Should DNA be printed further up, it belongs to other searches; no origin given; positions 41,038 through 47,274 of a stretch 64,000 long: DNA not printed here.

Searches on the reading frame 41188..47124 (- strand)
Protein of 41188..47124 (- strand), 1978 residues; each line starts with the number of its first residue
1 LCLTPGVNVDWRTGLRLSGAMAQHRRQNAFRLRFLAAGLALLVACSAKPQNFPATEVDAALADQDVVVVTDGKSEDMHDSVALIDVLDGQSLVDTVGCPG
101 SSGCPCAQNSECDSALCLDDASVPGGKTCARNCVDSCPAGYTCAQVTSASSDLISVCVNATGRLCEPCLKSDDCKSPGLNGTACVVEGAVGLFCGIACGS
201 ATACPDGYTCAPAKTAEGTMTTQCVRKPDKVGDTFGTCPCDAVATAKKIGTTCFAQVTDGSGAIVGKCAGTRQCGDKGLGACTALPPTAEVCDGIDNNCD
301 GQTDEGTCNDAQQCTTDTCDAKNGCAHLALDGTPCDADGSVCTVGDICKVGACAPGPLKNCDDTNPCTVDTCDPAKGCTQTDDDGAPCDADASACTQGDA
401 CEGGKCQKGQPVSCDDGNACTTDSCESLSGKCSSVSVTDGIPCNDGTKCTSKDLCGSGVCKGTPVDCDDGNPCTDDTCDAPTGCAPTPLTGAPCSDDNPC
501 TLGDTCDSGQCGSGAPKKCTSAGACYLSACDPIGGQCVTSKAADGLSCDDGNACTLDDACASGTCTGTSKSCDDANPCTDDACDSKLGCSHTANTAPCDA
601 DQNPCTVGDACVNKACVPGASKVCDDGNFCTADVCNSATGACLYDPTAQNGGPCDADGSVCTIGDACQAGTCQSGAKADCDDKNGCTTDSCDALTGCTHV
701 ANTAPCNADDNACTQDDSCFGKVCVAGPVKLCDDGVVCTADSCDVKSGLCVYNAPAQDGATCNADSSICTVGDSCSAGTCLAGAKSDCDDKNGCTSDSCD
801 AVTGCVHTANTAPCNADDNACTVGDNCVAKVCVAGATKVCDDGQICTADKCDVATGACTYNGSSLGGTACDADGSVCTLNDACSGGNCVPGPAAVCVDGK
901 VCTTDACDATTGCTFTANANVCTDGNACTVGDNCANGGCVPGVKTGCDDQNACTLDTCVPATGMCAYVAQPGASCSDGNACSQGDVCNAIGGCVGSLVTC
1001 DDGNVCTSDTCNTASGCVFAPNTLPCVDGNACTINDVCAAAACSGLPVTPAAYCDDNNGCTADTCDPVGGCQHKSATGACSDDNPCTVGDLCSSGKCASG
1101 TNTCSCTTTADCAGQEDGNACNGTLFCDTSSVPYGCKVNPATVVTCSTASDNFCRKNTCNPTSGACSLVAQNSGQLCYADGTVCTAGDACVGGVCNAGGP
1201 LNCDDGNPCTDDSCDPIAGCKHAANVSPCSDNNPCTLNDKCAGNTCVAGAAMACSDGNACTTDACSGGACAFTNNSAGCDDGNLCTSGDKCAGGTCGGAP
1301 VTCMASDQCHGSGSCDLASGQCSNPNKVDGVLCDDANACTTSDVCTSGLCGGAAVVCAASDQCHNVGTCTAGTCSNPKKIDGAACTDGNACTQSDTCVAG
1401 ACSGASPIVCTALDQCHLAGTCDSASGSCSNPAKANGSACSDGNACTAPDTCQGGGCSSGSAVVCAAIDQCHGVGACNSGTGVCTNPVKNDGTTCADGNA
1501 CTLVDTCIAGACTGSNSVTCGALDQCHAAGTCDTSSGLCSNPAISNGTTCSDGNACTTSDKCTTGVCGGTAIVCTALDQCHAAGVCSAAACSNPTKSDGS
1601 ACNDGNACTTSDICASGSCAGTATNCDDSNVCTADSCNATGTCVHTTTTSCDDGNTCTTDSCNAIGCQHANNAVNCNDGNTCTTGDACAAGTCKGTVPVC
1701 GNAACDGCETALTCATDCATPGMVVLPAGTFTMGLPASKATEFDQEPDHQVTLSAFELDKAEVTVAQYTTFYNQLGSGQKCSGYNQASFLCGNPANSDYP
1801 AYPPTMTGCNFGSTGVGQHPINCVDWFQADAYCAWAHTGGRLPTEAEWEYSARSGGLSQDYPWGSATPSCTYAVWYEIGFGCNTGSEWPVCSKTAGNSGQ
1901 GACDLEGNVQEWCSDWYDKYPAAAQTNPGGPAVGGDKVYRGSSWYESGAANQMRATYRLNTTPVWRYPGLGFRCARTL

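Call 15: search_protein_families(library=padloc, proteins=[window:41188-47124:-], max_evalue=0.001)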
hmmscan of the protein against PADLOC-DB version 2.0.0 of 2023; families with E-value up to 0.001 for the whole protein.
window:41188-47124:- (1978 aa): 0 families

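Call 66: search_protein_families(library=pfam, proteins=[window:41188-47124:-], max_evalue=0.0001)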
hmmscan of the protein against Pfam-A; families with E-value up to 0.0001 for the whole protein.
window:41188-47124:- (1978 aa): 2 families
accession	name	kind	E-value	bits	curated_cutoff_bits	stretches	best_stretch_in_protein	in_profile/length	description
PF03781.23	FGE-sulfatase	-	1.3e-45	156.5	23.3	1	1720-1976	2-255/255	Sulfatase-modifying factor enzyme 1-like domain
PF00526.23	Dicty_CTDC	-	1.3e-39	134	27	11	787-809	1-23/24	Dictyostelium (slime mold) repeat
